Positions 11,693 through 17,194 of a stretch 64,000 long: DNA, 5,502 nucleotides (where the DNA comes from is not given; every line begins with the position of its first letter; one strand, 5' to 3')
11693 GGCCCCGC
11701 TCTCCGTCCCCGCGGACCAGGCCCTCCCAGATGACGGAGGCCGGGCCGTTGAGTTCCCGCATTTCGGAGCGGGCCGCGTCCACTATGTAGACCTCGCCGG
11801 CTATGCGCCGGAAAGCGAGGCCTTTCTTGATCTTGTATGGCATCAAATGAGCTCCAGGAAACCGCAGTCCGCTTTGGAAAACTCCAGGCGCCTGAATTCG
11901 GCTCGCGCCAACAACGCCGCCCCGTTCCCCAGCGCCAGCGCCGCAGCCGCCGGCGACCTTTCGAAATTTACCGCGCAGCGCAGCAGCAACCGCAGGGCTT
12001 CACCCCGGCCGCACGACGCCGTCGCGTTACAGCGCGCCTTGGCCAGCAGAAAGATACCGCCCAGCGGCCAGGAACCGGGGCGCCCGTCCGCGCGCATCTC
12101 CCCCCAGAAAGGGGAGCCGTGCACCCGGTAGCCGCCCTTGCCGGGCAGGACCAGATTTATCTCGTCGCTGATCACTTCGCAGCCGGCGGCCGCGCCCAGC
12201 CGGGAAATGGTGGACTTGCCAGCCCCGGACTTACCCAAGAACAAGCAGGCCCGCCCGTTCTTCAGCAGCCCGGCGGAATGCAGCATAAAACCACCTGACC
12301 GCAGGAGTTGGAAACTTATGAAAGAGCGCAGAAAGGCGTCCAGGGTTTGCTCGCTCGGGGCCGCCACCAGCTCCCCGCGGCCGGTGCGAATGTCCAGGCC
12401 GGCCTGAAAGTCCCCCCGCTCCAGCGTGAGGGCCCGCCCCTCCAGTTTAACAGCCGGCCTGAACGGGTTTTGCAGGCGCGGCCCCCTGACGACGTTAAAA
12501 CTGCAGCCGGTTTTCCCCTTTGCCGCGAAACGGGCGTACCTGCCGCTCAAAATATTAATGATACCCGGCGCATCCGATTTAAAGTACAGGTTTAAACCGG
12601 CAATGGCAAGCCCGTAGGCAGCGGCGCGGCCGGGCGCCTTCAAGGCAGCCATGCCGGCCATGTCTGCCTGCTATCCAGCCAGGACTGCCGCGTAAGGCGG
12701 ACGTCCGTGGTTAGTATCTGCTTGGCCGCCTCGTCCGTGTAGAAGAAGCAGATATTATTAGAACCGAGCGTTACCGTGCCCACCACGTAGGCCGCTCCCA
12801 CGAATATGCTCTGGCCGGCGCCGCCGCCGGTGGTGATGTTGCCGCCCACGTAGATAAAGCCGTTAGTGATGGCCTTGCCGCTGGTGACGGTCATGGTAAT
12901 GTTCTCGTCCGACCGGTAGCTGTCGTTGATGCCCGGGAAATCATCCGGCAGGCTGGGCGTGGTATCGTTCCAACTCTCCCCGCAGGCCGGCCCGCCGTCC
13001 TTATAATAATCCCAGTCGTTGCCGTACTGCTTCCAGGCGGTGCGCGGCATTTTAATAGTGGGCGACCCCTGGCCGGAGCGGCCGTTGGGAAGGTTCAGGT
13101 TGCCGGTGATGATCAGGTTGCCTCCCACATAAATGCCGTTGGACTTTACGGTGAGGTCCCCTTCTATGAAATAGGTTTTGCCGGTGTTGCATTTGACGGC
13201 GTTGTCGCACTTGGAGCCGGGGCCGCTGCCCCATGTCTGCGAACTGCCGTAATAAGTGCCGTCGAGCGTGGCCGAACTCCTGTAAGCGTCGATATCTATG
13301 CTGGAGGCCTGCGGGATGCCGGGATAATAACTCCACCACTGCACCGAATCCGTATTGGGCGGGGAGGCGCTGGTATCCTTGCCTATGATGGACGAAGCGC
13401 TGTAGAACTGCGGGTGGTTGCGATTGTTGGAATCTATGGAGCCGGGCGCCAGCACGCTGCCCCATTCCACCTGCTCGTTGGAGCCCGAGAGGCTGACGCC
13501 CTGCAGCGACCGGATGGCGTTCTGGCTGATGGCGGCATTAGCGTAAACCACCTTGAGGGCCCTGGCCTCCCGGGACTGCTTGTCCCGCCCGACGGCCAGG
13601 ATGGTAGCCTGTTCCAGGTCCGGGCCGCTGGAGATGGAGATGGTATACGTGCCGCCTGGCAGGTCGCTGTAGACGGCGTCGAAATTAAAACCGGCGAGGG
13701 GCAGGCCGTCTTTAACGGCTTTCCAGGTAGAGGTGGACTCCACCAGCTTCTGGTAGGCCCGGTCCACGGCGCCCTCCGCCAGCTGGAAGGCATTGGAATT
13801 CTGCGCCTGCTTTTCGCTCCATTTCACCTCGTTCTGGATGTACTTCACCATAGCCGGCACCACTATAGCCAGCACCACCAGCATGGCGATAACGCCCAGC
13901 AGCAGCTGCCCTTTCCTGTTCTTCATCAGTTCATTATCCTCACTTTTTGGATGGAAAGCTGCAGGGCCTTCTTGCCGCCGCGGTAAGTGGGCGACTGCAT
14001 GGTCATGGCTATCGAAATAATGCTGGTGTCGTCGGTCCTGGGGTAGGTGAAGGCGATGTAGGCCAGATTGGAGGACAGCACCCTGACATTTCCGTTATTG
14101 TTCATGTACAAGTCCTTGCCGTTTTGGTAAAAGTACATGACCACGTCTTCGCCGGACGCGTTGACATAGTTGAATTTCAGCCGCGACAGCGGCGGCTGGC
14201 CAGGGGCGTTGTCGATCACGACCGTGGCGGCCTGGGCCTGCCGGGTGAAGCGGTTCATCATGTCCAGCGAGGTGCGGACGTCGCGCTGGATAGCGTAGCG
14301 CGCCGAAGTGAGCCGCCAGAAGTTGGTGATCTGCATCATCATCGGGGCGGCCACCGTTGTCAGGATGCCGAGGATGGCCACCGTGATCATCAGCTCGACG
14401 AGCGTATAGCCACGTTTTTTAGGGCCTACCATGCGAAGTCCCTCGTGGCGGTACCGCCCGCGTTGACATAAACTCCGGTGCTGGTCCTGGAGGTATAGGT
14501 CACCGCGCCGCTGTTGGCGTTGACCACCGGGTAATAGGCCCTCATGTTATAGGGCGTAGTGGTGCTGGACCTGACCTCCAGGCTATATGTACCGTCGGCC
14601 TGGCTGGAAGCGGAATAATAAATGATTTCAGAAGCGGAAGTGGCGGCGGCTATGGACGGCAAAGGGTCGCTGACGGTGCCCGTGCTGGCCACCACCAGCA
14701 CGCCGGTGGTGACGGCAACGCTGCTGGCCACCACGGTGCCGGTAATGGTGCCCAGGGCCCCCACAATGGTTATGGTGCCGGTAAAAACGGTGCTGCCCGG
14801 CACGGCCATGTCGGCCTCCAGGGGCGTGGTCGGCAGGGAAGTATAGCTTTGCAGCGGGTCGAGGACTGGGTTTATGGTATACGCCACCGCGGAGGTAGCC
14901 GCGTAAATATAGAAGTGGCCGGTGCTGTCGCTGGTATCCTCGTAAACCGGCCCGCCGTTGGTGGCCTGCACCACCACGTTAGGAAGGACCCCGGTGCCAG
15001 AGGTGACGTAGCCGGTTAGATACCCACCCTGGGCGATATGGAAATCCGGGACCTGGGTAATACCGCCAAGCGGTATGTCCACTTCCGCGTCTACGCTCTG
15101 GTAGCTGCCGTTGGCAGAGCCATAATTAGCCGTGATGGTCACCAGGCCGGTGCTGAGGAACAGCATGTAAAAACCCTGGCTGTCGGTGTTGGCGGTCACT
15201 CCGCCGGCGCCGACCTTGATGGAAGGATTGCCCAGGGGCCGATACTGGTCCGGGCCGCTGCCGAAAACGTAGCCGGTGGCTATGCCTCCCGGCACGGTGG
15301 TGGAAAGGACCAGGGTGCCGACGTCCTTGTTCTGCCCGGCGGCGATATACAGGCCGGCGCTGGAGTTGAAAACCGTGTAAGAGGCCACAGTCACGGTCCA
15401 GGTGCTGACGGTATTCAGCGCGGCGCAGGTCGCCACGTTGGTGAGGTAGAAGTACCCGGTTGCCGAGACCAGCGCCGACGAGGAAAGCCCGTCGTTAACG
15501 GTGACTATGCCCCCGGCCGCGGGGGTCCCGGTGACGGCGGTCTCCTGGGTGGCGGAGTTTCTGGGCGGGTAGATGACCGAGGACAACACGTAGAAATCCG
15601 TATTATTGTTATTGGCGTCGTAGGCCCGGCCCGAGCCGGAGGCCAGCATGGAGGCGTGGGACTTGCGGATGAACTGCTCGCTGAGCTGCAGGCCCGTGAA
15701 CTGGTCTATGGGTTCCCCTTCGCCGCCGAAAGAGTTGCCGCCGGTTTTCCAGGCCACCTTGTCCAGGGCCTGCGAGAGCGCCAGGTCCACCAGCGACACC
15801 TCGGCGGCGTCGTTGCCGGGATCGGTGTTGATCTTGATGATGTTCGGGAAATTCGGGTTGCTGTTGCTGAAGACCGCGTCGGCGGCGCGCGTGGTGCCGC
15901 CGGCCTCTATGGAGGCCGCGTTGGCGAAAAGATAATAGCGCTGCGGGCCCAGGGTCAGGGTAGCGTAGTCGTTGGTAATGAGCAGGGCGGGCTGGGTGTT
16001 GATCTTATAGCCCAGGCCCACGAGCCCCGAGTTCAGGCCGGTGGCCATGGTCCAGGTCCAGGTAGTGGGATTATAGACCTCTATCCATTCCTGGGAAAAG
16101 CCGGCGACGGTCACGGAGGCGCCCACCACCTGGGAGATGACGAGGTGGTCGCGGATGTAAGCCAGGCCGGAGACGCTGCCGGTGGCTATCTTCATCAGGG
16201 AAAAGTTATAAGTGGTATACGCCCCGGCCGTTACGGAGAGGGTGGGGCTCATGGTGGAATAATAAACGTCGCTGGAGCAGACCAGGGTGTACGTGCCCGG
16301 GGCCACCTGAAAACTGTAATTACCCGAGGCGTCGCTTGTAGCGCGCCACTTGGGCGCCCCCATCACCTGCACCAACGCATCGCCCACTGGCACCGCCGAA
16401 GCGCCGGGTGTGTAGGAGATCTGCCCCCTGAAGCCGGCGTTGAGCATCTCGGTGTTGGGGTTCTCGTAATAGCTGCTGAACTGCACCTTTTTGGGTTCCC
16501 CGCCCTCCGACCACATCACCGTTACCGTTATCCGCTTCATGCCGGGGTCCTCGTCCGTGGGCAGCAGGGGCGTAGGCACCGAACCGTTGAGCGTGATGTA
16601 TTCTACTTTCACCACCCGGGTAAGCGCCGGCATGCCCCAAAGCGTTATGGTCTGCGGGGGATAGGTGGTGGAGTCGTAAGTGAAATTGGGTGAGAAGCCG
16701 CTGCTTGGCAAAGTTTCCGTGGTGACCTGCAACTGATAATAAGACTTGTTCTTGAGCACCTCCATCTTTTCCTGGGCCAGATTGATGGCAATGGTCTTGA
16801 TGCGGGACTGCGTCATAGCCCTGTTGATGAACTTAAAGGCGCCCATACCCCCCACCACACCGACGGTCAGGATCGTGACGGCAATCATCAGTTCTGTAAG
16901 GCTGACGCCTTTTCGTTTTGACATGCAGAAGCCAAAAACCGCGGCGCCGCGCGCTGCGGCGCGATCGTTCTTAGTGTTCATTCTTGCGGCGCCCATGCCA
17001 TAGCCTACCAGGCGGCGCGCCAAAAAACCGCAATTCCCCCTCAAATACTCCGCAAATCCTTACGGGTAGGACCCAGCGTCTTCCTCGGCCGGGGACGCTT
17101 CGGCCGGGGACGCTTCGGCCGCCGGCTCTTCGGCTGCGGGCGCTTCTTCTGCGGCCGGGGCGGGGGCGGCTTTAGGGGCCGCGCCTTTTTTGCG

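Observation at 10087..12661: Compact RiPP-like cassette: HprK-like kinase, PqqD, 47-aa Cys peptide, soluble S24/S26 peptidase, radical SAM/SPASM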

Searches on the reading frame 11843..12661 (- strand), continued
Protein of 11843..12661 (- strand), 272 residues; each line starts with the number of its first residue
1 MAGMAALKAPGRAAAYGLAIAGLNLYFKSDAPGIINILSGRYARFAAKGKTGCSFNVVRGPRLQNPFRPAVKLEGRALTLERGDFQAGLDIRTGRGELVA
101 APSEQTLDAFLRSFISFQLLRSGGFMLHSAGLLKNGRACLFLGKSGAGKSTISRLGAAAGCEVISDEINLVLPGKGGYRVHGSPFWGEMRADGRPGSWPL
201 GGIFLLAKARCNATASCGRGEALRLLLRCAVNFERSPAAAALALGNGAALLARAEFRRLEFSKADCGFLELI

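Call 65: search_protein_families(library=pfam, proteins=[L064:4242-5465:+, L073:4970-6010:+, L064:8174-10420:+, L064:10836-11450:+, L059:4700-5800:+, L059:7089-7535:+], max_evalue=0.001)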
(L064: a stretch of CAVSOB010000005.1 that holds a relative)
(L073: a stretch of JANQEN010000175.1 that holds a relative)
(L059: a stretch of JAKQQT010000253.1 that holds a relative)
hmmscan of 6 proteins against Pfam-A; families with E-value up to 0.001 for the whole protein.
L064:4242-5465:+ (407 aa): 1 family
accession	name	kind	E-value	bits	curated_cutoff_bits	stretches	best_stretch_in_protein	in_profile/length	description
PF14907.12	NTP_transf_5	-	8.3e-56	189.8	31.2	1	48-299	2-248/249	Uncharacterised nucleotidyltransferase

L073:4970-6010:+ (346 aa): 1 family
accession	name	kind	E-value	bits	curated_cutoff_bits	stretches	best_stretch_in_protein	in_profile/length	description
PF14907.12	NTP_transf_5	-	7.1e-22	78.6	31.2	1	26-223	6-213/249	Uncharacterised nucleotidyltransferase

L064:8174-10420:+ (748 aa): 4 families
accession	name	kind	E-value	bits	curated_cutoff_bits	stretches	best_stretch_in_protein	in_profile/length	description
PF24517.2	CBM96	-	3.3e-15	56.7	26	1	48-225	2-160/164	Carbohydrate-binding module family 96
PF13360.13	PQQ_2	-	5.2e-11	43.1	27.6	1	434-619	69-230/233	Outer membrane protein assembly factor BamB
PF13570.13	Beta-prop_ACSF4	-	3e-09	37.2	133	1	510-700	71-242/329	Beta-alanine-activating enzyme, beta-propeller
PF06848.17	Disaggr_repeat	-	3.8e-05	23.9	33.9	1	57-204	2-159/179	Disaggregatase related repeat domain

L064:10836-11450:+ (204 aa): 1 family
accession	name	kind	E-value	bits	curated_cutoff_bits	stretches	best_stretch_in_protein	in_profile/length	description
PF00717.28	Peptidase_S24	-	9.2e-08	32.2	23.3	1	65-120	31-84/116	Peptidase S24-like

L059:4700-5800:+ (366 aa): 3 families
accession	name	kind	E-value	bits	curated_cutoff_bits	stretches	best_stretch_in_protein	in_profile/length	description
PF00583.31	Acetyltransf_1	-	1.9e-10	41.5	20.7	1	237-332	24-116/116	Acetyltransferase (GNAT) family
PF13302.13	Acetyltransf_3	-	7e-09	36.9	25.4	1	198-333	5-138/138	Acetyltransferase (GNAT) domain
PF13508.13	Acetyltransf_7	-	1.5e-07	32.2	27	1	246-333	3-83/84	Acetyltransferase (GNAT) domain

L059:7089-7535:+ (148 aa): 0 families

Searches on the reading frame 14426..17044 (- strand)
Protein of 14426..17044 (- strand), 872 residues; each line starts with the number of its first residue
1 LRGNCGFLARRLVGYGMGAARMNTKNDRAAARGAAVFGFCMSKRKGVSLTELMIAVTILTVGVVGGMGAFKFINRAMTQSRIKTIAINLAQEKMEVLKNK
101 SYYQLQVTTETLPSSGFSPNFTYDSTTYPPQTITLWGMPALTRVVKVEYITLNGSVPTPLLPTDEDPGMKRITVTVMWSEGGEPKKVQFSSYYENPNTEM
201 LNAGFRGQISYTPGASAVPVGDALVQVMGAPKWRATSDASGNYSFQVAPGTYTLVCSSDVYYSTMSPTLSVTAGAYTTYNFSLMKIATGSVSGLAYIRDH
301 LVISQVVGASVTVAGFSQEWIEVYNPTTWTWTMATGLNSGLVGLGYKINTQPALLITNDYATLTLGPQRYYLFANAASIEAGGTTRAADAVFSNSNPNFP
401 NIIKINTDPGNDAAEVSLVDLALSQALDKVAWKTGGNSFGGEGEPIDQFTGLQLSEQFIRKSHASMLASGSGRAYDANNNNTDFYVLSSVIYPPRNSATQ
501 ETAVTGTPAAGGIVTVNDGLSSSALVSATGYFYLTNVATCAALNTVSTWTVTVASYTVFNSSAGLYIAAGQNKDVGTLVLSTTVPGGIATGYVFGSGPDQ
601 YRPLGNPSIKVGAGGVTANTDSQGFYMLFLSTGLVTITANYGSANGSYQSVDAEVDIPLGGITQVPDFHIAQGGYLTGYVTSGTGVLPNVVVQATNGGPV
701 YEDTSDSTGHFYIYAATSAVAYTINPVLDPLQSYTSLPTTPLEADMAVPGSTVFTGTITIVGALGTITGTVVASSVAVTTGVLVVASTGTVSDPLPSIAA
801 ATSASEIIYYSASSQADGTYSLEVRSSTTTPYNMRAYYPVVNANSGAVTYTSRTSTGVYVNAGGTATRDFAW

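Call 41: search_protein_families(library=pfam, proteins=[window:14426-17044:-], max_evalue=0.01)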
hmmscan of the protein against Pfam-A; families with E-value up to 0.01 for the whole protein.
window:14426-17044:- (872 aa): 3 families
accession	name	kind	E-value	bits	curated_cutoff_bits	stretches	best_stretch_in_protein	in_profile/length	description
PF13620.12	CarboxypepD_reg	-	9.8e-15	55.1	32.3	1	216-283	10-81/82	Carboxypeptidase regulatory-like domain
PF13715.12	CarbopepD_reg_2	-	1.6e-05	25.2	32.2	1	219-283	13-76/88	CarboxypepD_reg-like domain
PF07963.17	N_methyl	-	5.5e-05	23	21.2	1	41-65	1-25/27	Prokaryotic N-terminal methylation motif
